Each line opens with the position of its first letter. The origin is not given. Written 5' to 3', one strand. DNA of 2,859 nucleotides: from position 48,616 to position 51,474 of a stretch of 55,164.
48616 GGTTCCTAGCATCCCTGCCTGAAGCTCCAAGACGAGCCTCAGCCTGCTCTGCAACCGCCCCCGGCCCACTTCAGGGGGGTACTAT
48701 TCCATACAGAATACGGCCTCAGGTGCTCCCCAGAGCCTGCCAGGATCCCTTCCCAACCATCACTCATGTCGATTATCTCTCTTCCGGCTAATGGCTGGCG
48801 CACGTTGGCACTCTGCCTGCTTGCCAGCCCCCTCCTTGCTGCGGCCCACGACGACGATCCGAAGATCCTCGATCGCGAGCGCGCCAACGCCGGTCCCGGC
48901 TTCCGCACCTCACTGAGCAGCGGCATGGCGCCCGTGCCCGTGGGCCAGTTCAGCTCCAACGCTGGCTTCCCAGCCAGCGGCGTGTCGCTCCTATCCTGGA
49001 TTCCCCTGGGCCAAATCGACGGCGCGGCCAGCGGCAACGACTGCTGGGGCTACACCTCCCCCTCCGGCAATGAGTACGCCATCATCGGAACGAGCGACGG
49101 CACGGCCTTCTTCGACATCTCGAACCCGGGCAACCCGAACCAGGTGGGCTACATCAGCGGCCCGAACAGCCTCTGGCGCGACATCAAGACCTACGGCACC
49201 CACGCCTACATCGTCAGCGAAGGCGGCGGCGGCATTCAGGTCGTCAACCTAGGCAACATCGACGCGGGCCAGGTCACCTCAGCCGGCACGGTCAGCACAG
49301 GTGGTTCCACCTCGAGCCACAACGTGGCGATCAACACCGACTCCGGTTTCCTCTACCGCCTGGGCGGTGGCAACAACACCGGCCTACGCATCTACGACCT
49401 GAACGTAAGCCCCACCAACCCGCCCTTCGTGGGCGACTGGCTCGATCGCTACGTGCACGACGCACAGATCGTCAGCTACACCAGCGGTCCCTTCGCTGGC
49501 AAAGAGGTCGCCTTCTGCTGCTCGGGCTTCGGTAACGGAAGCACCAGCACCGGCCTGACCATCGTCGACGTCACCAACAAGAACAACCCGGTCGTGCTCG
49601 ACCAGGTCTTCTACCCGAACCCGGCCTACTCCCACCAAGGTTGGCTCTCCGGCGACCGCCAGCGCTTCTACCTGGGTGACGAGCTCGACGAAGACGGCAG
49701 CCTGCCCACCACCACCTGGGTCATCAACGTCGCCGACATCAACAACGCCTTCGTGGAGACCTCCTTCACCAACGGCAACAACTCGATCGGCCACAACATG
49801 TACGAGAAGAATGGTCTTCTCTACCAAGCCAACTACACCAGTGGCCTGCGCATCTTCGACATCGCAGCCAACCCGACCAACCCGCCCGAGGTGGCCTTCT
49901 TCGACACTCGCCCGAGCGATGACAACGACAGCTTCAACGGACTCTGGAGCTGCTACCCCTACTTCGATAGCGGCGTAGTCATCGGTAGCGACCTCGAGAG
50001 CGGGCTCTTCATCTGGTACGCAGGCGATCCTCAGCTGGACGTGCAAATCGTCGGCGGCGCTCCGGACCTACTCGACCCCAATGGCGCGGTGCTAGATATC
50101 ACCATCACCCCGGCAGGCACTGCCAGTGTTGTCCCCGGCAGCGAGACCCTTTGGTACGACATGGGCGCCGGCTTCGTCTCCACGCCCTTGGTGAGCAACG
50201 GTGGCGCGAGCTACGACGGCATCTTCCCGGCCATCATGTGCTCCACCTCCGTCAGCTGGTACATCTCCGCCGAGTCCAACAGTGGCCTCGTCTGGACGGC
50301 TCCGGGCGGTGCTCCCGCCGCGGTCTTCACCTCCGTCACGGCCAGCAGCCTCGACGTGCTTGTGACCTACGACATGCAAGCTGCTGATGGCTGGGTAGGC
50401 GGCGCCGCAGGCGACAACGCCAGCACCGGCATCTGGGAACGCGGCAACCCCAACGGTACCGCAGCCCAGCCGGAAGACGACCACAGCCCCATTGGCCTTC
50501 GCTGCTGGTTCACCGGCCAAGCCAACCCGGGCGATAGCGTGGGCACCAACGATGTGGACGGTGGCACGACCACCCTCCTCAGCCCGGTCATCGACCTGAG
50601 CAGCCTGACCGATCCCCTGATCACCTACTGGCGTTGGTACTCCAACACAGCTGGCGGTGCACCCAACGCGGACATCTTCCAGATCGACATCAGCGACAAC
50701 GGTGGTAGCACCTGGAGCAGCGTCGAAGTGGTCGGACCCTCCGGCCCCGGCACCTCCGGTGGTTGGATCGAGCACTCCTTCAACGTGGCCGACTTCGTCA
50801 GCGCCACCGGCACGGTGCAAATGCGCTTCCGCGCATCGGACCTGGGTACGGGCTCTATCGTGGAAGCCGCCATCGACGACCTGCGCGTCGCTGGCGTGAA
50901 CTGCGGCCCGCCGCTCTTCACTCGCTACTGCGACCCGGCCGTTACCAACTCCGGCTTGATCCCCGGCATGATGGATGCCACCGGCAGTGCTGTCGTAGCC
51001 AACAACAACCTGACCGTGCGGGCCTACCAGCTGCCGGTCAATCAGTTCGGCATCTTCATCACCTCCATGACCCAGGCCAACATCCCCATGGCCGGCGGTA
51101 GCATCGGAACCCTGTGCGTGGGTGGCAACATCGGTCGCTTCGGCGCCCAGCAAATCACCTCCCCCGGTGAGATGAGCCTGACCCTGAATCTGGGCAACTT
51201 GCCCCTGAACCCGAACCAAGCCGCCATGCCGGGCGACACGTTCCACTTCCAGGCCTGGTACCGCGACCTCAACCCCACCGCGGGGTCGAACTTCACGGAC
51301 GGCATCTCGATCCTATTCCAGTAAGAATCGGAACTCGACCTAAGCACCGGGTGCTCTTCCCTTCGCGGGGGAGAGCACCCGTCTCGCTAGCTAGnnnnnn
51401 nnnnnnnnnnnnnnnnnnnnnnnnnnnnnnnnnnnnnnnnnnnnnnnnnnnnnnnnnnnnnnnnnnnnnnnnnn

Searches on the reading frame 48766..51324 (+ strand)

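Call 8: search_protein_families(library=pfam, proteins=[window:48766-51324:+], max_evalue=0.01)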
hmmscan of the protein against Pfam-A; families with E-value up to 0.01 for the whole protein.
window:48766-51324:+ (852 aa): 1 family
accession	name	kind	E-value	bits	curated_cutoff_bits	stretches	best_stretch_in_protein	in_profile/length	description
PF08309.17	LVIVD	-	0.00013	21.7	20.2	0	262-277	21-36/42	LVIVD repeat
